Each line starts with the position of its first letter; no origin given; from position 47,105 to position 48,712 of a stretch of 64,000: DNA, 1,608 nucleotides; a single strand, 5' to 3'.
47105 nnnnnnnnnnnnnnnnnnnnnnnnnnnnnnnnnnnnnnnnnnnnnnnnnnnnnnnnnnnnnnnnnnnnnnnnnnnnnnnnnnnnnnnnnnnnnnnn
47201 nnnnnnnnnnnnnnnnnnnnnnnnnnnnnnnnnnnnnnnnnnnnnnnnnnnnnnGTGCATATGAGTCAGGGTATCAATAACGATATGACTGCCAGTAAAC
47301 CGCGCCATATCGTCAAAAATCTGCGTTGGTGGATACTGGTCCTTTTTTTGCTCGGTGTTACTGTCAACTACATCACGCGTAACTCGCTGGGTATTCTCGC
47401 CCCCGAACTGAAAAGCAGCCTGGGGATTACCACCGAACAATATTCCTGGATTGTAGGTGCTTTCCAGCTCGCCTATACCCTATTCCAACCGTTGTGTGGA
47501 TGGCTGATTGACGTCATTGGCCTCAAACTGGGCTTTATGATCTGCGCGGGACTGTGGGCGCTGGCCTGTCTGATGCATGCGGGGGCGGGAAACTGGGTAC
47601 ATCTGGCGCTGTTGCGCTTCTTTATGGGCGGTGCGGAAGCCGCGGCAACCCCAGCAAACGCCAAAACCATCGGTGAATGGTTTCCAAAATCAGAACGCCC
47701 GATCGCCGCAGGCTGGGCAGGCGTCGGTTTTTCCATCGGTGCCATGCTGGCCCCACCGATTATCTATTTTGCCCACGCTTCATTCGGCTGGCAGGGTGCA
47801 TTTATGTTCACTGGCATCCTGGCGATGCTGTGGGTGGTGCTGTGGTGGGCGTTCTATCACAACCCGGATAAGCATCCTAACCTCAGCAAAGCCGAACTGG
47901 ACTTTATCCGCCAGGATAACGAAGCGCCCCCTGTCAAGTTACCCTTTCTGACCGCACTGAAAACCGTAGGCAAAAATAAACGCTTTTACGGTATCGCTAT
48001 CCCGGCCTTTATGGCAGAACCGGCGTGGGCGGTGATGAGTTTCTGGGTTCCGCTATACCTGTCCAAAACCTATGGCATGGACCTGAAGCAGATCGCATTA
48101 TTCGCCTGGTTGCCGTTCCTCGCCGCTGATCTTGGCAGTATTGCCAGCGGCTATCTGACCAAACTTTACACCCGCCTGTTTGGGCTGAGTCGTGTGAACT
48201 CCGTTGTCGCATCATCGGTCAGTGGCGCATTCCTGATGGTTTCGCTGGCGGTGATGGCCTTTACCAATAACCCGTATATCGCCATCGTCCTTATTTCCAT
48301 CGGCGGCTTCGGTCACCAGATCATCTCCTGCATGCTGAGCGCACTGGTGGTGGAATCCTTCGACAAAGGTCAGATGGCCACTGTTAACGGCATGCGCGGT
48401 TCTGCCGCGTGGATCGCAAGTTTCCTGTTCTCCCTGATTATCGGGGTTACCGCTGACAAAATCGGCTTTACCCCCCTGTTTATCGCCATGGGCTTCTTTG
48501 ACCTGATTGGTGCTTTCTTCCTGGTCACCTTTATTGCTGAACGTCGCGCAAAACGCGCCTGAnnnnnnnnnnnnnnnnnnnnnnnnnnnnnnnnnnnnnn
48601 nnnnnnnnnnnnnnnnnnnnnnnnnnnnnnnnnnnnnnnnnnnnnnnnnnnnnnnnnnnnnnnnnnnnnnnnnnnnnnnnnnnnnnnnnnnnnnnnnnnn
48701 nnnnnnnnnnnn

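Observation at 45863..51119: Three-gene accessory sugar-utilisation locus inserted between ybiU and ybiT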

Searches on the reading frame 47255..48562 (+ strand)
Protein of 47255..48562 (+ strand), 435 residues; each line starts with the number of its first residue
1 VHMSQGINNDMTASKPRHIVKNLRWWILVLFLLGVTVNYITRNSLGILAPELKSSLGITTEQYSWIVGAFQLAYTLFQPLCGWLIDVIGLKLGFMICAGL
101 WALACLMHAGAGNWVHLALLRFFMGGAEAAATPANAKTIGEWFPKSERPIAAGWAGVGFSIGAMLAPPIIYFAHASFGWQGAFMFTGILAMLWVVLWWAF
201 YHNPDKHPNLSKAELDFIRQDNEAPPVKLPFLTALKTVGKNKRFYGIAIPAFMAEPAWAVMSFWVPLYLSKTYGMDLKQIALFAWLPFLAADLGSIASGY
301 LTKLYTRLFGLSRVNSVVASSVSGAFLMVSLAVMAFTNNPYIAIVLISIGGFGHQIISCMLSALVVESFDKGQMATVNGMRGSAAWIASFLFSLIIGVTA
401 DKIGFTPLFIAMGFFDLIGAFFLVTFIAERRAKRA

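Call 4: search_protein_families(proteins=[window:47255-48562:+], library=ncbifam)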
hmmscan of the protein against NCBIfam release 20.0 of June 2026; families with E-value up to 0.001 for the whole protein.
window:47255-48562:+ (435 aa): 30 families (the best 25 are shown)
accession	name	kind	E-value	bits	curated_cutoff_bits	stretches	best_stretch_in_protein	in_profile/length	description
TIGR00893.1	2A0114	subfamily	5.2e-79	266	395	1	33-425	1-397/399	D-galactonate transporter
TIGR00881.1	2A0104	subfamily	4.3e-40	137.9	407.75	1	33-409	2-379/379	phosphoglycerate transporter protein PgtP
TIGR00894.1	2A0114euk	subfamily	1.5e-25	89.7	626.45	1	64-426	79-449/465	Na(+)-dependent inorganic phosphate cotransporter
TIGR00895.1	2A0115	subfamily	3.6e-13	49.2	418.55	1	18-375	9-373/398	aromatic acid/H+ symport family MFS transporter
TIGR00890.1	2A0111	subfamily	3.6e-13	49.2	374.85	1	24-420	1-375/377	oxalate/formate antiport family MFS transporter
NF008661.1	PRK11663.1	subfamily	8.9e-13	48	564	1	17-431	18-435/439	MFS transporter family glucose-6-phosphate receptor UhpC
NF053757.1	BclibactTpBcbE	equivalog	6.4e-11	41.8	600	1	48-427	24-389/394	bacillibactin exporter BcbE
TIGR00711.1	efflux_EmrB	subfamily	1.4e-10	40.5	230.2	1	32-217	8-190/485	DHA2 family efflux MFS transporter permease subunit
NF038246.1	bile_salt_MFS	equivalog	3.3e-10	39.4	400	1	26-427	5-404/408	conjugated bile salt MFS transporter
TIGR00880.1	2_A_01_02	superfamily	3.5e-10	40.1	131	1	70-200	7-137/141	multidrug resistance protein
NF049980.1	SfMCT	equivalog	6.7e-10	38.2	320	1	26-411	2-374/378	L-lactate MFS transporter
TIGR04259.1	oxa_formateAnti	equivalog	1.6e-09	37.1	335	1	24-431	1-395/405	oxalate/formate MFS antiporter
NF000218.1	FexA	exception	2.3e-09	36.4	900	1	26-211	22-204/475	chloramphenicol/florfenicol efflux MFS transporter FexA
NF008586.0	PRK11551.1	equivalog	5.1e-09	35.6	410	1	37-336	26-313/406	3-(3-hydroxy-phenyl)propionate transporter MhpT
NF007107.1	PRK09556.1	equivalog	3.9e-07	29.4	497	1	28-402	33-414/469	hexose-6-phosphate:phosphate antiporter UhpT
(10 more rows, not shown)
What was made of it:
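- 47261..48562 (+): ExuT-like MFS (anion:cation symporter family) transporter, 433 aa. TIGR00893 scores 266 bits, below the cut-off of 395 (call 4).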

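Call 23: search_solved_structures(query=window:47255-48562:+, max_evalue=0.00001, show_alignments=1)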
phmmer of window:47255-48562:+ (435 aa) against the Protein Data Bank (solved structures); distinct sequences matched with E-value up to 0.00001: 21.
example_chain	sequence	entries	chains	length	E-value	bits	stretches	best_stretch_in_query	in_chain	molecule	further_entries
6e9n_A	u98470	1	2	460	7.6e-39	137.4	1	23-428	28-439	D-galactonate transport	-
6e9o_B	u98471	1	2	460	2e-38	136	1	23-428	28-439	D-galactonate transport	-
8sbe_A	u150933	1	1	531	3e-09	39.8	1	58-364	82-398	Vesicular glutamate transporter 2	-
7t3o_A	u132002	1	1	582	5.5e-09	39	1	59-364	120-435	Vesicular glutamate transporter 2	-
7t3n_A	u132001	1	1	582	3.6e-08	36.3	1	59-364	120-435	Vesicular glutamate transporter 2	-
8dwi_A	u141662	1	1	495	6.5e-08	35.5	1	61-305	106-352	Sialin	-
8u3d_A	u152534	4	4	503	6.8e-08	35.4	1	61-305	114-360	Sialin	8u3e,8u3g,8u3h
9ayb_A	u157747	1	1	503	6.8e-08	35.4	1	61-305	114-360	Sialin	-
9wix_A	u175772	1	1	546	1.6e-07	34.2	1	61-365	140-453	Vesicular glutamate transporter 3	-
8u3f_A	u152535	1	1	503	1.8e-07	34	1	61-305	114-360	Sialin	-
7lo7_Z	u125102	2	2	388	3.8e-07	32.9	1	49-209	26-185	Quinolone resistance protein NorA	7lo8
8tth_A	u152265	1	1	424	4.7e-07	32.6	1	49-209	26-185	Quinolone resistance protein NorA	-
8tte_A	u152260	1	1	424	4.9e-07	32.6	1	49-208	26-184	Quinolone resistance protein NorA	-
8ttf_A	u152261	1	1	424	5e-07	32.5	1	49-209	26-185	Quinolone resistance protein NorA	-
8ttg_A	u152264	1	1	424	5.2e-07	32.5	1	49-209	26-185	Quinolone resistance protein NorA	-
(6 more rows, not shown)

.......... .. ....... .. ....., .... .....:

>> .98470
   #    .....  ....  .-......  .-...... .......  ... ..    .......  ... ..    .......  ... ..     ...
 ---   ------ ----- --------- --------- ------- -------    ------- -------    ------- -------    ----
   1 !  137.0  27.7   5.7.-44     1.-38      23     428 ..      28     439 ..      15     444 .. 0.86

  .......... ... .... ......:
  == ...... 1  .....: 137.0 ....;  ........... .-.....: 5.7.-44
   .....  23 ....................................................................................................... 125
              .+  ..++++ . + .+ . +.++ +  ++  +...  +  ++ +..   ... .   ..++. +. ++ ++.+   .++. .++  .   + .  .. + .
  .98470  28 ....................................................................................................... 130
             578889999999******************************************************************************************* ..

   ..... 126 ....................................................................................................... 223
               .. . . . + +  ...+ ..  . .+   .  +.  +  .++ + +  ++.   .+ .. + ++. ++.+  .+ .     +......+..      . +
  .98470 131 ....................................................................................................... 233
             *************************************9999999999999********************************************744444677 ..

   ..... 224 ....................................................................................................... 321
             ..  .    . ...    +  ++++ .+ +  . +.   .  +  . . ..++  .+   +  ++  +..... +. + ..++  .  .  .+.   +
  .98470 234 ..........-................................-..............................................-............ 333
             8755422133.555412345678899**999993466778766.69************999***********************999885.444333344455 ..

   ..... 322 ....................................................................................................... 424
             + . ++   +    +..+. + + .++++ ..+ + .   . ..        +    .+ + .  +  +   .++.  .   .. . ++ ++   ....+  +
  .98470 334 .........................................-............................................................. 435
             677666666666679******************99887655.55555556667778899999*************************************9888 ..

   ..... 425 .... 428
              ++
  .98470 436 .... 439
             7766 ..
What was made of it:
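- On Anion:cation symporter (ACS) family of MFS / ExuT-like hexuronate transporters: DgoT hit at E 8e-39, with R and E aligned (call 23).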
